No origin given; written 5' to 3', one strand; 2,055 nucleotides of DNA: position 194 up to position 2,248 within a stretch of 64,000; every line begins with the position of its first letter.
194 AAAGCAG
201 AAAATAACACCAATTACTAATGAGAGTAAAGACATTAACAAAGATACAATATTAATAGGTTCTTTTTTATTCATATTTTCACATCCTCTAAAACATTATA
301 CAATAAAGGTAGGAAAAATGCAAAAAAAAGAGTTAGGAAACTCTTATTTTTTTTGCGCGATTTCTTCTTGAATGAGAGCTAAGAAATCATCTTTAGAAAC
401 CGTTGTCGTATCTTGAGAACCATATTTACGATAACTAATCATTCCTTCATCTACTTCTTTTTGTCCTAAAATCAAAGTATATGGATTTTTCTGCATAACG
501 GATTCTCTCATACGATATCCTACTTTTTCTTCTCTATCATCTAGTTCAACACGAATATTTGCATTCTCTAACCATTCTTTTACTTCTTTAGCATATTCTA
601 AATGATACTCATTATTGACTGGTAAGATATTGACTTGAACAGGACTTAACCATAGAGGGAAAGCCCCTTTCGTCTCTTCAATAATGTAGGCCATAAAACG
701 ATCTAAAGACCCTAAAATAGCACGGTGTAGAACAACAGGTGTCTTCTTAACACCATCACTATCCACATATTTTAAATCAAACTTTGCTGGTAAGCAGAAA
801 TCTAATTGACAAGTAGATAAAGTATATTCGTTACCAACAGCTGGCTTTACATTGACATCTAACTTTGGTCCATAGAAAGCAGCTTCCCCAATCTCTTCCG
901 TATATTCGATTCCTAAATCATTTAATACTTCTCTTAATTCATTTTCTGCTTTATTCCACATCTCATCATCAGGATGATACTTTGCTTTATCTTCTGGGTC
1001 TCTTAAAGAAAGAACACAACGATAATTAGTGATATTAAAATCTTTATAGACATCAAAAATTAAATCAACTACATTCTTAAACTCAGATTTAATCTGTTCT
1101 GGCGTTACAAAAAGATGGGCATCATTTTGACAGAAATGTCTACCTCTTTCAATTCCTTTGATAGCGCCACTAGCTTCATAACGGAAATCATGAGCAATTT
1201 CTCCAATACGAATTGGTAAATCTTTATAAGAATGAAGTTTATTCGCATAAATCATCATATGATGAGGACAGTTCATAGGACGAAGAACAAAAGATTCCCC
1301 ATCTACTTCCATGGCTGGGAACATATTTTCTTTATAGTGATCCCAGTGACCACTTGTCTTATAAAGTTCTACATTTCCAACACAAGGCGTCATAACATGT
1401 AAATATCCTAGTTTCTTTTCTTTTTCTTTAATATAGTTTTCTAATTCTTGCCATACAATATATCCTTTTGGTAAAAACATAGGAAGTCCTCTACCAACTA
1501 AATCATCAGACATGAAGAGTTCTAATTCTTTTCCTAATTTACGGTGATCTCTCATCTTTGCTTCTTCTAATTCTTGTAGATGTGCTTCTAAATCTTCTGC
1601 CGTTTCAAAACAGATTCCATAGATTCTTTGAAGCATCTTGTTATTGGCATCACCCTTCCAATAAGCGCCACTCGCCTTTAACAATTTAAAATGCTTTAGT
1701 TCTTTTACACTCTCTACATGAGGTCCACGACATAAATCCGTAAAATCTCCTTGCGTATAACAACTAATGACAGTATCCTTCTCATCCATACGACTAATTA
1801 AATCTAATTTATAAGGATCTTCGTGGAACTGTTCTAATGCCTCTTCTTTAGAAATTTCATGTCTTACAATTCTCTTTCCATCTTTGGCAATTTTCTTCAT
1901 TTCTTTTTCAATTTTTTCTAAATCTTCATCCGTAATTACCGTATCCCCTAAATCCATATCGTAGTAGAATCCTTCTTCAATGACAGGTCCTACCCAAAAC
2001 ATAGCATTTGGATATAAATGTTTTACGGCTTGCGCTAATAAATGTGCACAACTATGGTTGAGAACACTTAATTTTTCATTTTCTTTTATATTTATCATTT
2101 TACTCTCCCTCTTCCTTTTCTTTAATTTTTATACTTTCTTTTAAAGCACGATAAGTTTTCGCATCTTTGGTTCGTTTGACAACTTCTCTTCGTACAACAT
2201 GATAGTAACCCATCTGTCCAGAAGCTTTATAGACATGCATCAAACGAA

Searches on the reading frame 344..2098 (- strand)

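Call 69: search_protein_families(library=pfam, proteins=[window:344-2098:-], max_evalue=0.00001)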
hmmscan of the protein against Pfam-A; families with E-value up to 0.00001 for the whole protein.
window:344-2098:- (584 aa): 3 families
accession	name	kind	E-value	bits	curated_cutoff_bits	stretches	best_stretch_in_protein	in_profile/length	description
PF00587.30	tRNA-synt_2b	-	8.9e-39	133.8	29.3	1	267-475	8-178/179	tRNA synthetase class II core domain (G, H, P, S and T)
PF03129.25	HGTP_anticodon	-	1.6e-19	70.3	21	1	488-578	1-93/94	Anticodon binding domain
PF07973.19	tRNA_SAD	-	1.3e-16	60.7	24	1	111-160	1-44/44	Threonyl and Alanyl tRNA synthetase second additional domain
